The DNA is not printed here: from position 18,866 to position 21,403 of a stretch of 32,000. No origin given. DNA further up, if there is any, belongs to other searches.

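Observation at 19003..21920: Uncharacterised ABC pair (coiled-coil polytopic protein plus HisP/GlnQ-like ATPase) inserted between lptA and lpxB-lptB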

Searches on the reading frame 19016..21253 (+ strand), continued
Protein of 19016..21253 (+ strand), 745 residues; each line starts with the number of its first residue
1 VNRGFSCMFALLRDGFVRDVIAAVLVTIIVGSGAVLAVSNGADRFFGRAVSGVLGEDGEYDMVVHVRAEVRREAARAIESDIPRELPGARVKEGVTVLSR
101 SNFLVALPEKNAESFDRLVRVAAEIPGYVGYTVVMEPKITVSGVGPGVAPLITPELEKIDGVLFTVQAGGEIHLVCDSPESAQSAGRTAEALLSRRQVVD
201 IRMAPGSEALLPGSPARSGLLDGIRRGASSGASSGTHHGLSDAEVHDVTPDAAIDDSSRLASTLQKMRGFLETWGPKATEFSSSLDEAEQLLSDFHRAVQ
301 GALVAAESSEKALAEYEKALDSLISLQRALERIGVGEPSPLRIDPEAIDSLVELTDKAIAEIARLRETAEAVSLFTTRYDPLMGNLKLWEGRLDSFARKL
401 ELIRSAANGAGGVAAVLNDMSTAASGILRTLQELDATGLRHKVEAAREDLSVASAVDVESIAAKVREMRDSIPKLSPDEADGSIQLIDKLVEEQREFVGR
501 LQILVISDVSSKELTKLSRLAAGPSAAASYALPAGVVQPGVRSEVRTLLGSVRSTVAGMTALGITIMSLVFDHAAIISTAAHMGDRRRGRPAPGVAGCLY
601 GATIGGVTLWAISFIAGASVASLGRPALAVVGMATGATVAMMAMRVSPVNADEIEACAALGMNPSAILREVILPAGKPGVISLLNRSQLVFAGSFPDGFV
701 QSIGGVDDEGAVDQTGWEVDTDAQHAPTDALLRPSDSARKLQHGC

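Call 29: fold_search(model_id=the predicted structure, library=pdb)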
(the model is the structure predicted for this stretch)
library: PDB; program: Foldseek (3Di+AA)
matches with E <= 10: 1088; with E <= 0.001: 1
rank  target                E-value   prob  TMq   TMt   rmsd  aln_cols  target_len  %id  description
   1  9mvz_D                2.4e-06  1.00  0.12  0.10  47.4       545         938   10  Tripartite complex of MmpL5-S5-AcpM from Mycolicibacterium smegmatis (released 2025-07-30)
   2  4tql_B                1.9e-03  0.95  0.09  0.21  47.5       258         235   15  Computationally designed three helix bundle (released 2014-10-15)
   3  4tql_A                2.6e-03  0.97  0.10  0.25  44.9       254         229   13  Computationally designed three helix bundle (released 2014-10-15)
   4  8gl3                  3.0e-03  1.00  0.10  0.35  32.7       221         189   18  De novo design of monomeric helical bundles for pH-controlled membrane lysis (released 2023-09-06)
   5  9a69_B                5.1e-03  0.44  0.10  0.11  81.2       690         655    8  Integrative model of MCPB-MCPC by crosslinking MS and deep learning (released 2024-09-18)
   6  6mrt_A                1.5e-02  0.97  0.13  0.28  47.7       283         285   12  12-meric ClyA pore complex (released 2019-05-15)
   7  2wcd_A                1.7e-02  0.98  0.14  0.31  47.5       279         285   13  Crystal structure of the assembled cytolysin A pore (released 2009-05-05)
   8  1qoy                  2.0e-02  0.80  0.09  0.20  35.7       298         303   10  E.coli Hemolysin E (HlyE, ClyA, SheA) (released 2000-01-23)
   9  9r62_K                2.4e-02  0.28  0.09  0.10  34.0       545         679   11  CPS co-polymerase Wzc_C1 (released 2026-03-04)
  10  5xg2                  2.7e-02  0.99  0.14  0.36  21.4       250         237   14  Crystal structure of a coiled-coil segment (residues 345-468 and 694-814) of Pyrococcus yayanosii Smc (released 2017-06-07)
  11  9a65_B                2.9e-02  0.18  0.10  0.11  81.9       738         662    8  Integrative model of YVAQ-MCPB by crosslinking MS and deep learning (released 2024-09-18)
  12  6ixf_B                3.0e-02  0.77  0.10  0.22  23.6       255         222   13  Crystal structure of SeMet apo SH3BP5 (P41) (released 2019-03-20)
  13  3g6b_A                3.6e-02  0.92  0.11  0.30  35.2       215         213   17  Crystal structure of a Soluble Chemoreceptor from Thermotoga maritima Asn217Ile mutant (released 2009-07-28)
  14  3g67_A                3.8e-02  0.82  0.10  0.28  26.7       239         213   12  Crystal Structure of a Soluble Chemoreceptor from Thermotoga maritima (released 2009-07-28)
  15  6rw9_A                3.8e-02  0.35  0.09  0.04  41.6       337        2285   11  Cryo-EM structure of Morganella morganii TcdA4 (released 2019-10-23)
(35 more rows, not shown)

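Call 34: find_homologous_proteins(query=A3, max_evalue=0.00001)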
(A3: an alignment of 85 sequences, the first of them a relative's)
Query A3 (85 sequences) (738 aa, profile of the alignment): 5 proteins with E <= 0.00001 among 8000 candidates.
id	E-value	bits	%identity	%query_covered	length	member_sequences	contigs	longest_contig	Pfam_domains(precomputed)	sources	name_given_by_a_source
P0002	7.2e-217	740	50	56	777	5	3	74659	-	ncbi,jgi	ncbi:MAG: hypothetical protein ACOYES_09740 [Bacillota bacterium]|jgi:hypothetical protein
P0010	2.9e-212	725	42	95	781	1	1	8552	-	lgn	-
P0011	4.8e-212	724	48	56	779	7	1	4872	-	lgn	-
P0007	2.1e-202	693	46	56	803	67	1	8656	-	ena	-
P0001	2.4e-182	626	100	100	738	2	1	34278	-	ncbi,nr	ncbi:MAG: ABC transporter permease [Clostridia bacterium]|nr:ABC transporter permease [Clostridia ba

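Call 35: list_cluster_members(proteins=[P0016, P0017, P0019, P0023, P0030, P0046, P0066, P0078, P0094, P0126])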
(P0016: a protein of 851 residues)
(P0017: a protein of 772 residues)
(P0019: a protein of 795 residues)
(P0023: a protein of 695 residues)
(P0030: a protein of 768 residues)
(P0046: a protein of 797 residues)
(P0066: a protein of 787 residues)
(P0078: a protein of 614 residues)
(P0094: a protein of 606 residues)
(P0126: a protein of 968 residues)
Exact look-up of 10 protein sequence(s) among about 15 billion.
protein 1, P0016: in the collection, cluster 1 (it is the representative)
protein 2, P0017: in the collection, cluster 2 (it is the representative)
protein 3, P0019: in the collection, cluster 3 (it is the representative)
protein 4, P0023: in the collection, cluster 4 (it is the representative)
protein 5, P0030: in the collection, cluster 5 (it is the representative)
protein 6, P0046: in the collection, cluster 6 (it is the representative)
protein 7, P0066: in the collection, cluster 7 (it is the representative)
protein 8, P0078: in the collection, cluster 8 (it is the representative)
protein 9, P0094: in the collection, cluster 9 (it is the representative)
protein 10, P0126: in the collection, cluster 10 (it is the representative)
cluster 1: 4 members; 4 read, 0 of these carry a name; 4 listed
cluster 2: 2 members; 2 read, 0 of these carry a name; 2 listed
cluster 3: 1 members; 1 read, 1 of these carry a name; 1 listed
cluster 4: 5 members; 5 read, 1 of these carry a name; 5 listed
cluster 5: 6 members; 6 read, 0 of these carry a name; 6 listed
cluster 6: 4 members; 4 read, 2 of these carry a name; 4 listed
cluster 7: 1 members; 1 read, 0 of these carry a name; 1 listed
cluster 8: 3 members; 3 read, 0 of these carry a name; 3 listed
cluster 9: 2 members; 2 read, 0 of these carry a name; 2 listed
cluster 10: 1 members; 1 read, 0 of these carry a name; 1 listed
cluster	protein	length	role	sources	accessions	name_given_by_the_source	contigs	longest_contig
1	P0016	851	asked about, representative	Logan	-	-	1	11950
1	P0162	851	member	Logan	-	-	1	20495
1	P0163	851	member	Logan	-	-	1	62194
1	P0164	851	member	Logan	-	-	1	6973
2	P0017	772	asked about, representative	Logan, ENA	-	-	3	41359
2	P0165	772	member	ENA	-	-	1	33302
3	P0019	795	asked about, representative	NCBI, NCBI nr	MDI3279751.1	MAG: hypothetical protein QJR13_00055 [Bacillota bacterium] | hypothetical protein [Bacillota bacterium]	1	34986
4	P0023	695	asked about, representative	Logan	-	-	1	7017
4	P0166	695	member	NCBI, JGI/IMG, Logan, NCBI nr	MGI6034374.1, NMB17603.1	MAG: hypothetical protein ACOYCE_01025 [Limnochordia bacterium] | hypothetical protein | hypothetical protein [Bacillota bacterium]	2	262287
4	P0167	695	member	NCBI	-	-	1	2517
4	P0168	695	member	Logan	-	-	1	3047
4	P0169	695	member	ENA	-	-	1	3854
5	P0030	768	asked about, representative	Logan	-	-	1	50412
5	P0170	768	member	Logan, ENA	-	-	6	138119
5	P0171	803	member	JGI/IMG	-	-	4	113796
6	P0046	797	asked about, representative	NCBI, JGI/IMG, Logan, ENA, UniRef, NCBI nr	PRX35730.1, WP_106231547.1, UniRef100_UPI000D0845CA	hypothetical protein BX659_101224 [Orenia metallireducens] | hypothetical protein | hypothetical protein n=1 Tax=Orenia metallireducens TaxID=1413210 RepID=UPI000D0845CA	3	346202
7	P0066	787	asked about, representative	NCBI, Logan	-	-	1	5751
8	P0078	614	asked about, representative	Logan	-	-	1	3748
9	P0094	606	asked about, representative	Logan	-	-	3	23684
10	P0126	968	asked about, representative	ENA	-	-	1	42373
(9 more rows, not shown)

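Call 37: search_protein_families(library=pfam, proteins=[L049:3517-4815:+, L049:5408-6433:+, L049:6882-7940:+, L049:8108-8740:+, L049:8810-9718:+, L049:9968-12322:+, L049:13372-14199:+, L049:14226-14657:+, L049:14853-15674:+, L049:15734-16591:+], max_evalue=0.001)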
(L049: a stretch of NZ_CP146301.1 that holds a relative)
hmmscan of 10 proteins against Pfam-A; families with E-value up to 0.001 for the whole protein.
L049:3517-4815:+ (432 aa): 0 families

L049:5408-6433:+ (341 aa): 1 family
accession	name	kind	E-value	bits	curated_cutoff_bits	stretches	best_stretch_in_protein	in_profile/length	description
PF03938.19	OmpH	-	0.00058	20.5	32.4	0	66-170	2-97/141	Outer membrane protein (OmpH-like)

L049:6882-7940:+ (352 aa): 4 families
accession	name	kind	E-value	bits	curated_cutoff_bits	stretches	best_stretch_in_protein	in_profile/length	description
PF00132.30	Hexapep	-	5.6e-27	92.7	27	3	155-189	1-35/36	Bacterial transferase hexapeptide (six repeats)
PF04613.19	LpxD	-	3e-14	53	30.8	1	34-99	1-70/70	UDP-3-O-[3-hydroxymyristoyl] glucosamine N-acyltransferase, LpxD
PF25084.1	LbH_EIF2B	-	3.2e-10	40.4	54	1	110-190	18-95/105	EIF2B subunit epsilon LbH domain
PF24894.1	Hexapep_GlmU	-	0.00019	21.9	23.3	0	203-265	44-101/104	GlmU-like, C-terminal hexapeptide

L049:8108-8740:+ (210 aa): 1 family
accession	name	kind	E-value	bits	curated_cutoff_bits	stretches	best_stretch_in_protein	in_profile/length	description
PF06082.17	YjbH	-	1.1e-13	51.4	24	1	26-142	6-132/658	Exopolysaccharide biosynthesis protein YbjH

L049:8810-9718:+ (302 aa): 1 family
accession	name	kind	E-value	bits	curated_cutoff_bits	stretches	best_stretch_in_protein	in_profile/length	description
PF03279.18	Lip_A_acyltrans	-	1.5e-56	192.2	22.3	1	11-295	12-295/295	Bacterial lipid A biosynthesis acyltransferase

L049:9968-12322:+ (784 aa): 0 families

L049:13372-14199:+ (275 aa): 1 family
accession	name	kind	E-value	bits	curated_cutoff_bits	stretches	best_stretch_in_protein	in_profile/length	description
PF03331.19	LpxC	-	1.7e-91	306.9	27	1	4-271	1-267/268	UDP-3-O-acyl N-acetylglycosamine deacetylase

L049:14226-14657:+ (143 aa): 4 families
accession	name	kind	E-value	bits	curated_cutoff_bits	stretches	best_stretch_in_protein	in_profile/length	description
PF07977.19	FabA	-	1.9e-36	125.2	23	1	12-135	1-138/138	FabA-like domain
PF22818.2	ApeI-like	-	0.00014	22.6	28.5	1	44-107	27-83/119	ApeI dehydratase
PF01575.25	MaoC_dehydratas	-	0.00021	21.3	27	1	61-114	52-105/123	MaoC like domain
PF03061.28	4HBT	-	0.00041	21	20.6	1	82-119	28-65/79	Thioesterase superfamily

L049:14853-15674:+ (273 aa): 6 families
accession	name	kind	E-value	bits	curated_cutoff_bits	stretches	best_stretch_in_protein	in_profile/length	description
PF00132.30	Hexapep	-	2.2e-30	103.5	27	4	12-44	3-35/36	Bacterial transferase hexapeptide (six repeats)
PF13720.11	Acetyltransf_11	-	3.5e-28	98.2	24.5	1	184-265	1-82/82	Udp N-acetylglucosamine O-acyltransferase; Domain 2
PF25084.1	LbH_EIF2B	-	3.2e-11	43.6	54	2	26-72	7-52/105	EIF2B subunit epsilon LbH domain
PF25087.1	GMPPB_C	-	2.5e-08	34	39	0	51-160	3-92/110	GMPPB C-terminal domain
PF24894.1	Hexapep_GlmU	-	2.6e-05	24.7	23.3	0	15-54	50-88/104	GlmU-like, C-terminal hexapeptide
PF21711.3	DCTN5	-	7.6e-05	22.9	40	0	61-135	57-131/182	Dynactin subunit 5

L049:15734-16591:+ (285 aa): 2 families
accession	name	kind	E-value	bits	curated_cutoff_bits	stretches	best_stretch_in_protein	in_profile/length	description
PF06230.17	LpxI_C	-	5.9e-50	169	25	1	153-282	1-131/131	LpxI C-terminal domain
PF17930.7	LpxI_N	-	2e-35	122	25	1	21-150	2-129/129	LpxI N-terminal domain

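Call 38: search_solved_structures(query=A3, max_evalue=10, show_alignments=3)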
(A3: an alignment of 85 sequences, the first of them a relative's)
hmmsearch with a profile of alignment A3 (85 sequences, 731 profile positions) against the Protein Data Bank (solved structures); distinct sequences matched with E-value up to 10: 403 (the best 60 are shown).
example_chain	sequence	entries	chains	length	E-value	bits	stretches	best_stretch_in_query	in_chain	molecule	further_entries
8qox_B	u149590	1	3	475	6.7e-06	28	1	395-493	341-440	Conserved membrane protein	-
9y5h_B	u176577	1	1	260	2.1e-05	26.3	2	336-479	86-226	sc-t-SNARE-diff-#3.3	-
5ghe_A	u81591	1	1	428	2.9e-05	25.9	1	338-505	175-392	Pesticidal crystal protein Cry6Aa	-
7wxz_A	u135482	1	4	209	4.3e-05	25.3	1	334-492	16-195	Spike protein S2'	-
7jh6_A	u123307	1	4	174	4.5e-05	25.3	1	335-481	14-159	Two-domain di-Zn(II) and porphyrin-binding protein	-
5kuc_A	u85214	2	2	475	5.9e-05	24.9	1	338-505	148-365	Pesticidal crystal protein Cry6Aa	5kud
7y9n_A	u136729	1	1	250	9e-05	24.3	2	358-515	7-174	Spike protein S2',5HB-H2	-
8a3k_UNK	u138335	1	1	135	9.5e-05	24.2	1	334-452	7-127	sc-apCC-4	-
8gl3_A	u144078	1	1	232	9.6e-05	24.2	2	353-467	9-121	pRLB-519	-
4uxv_A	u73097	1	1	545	0.00011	24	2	344-530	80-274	SEPTATION RING FORMATION REGULATOR EZRA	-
8qae_A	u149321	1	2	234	0.00011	24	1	339-502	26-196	sc-apCC-6-SLLA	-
5amo_A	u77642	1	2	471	0.00022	23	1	371-491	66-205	NOELIN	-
9y5f_B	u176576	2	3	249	0.00031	22.5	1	336-513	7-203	sc-t-SNARE-5.s.8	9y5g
9r1j_A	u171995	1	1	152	0.00074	21.2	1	332-453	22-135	sc-apCC-4-NR-1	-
9nzg_A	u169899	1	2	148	0.00075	21.2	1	340-466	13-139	De novo designed protein, EPIC Q51N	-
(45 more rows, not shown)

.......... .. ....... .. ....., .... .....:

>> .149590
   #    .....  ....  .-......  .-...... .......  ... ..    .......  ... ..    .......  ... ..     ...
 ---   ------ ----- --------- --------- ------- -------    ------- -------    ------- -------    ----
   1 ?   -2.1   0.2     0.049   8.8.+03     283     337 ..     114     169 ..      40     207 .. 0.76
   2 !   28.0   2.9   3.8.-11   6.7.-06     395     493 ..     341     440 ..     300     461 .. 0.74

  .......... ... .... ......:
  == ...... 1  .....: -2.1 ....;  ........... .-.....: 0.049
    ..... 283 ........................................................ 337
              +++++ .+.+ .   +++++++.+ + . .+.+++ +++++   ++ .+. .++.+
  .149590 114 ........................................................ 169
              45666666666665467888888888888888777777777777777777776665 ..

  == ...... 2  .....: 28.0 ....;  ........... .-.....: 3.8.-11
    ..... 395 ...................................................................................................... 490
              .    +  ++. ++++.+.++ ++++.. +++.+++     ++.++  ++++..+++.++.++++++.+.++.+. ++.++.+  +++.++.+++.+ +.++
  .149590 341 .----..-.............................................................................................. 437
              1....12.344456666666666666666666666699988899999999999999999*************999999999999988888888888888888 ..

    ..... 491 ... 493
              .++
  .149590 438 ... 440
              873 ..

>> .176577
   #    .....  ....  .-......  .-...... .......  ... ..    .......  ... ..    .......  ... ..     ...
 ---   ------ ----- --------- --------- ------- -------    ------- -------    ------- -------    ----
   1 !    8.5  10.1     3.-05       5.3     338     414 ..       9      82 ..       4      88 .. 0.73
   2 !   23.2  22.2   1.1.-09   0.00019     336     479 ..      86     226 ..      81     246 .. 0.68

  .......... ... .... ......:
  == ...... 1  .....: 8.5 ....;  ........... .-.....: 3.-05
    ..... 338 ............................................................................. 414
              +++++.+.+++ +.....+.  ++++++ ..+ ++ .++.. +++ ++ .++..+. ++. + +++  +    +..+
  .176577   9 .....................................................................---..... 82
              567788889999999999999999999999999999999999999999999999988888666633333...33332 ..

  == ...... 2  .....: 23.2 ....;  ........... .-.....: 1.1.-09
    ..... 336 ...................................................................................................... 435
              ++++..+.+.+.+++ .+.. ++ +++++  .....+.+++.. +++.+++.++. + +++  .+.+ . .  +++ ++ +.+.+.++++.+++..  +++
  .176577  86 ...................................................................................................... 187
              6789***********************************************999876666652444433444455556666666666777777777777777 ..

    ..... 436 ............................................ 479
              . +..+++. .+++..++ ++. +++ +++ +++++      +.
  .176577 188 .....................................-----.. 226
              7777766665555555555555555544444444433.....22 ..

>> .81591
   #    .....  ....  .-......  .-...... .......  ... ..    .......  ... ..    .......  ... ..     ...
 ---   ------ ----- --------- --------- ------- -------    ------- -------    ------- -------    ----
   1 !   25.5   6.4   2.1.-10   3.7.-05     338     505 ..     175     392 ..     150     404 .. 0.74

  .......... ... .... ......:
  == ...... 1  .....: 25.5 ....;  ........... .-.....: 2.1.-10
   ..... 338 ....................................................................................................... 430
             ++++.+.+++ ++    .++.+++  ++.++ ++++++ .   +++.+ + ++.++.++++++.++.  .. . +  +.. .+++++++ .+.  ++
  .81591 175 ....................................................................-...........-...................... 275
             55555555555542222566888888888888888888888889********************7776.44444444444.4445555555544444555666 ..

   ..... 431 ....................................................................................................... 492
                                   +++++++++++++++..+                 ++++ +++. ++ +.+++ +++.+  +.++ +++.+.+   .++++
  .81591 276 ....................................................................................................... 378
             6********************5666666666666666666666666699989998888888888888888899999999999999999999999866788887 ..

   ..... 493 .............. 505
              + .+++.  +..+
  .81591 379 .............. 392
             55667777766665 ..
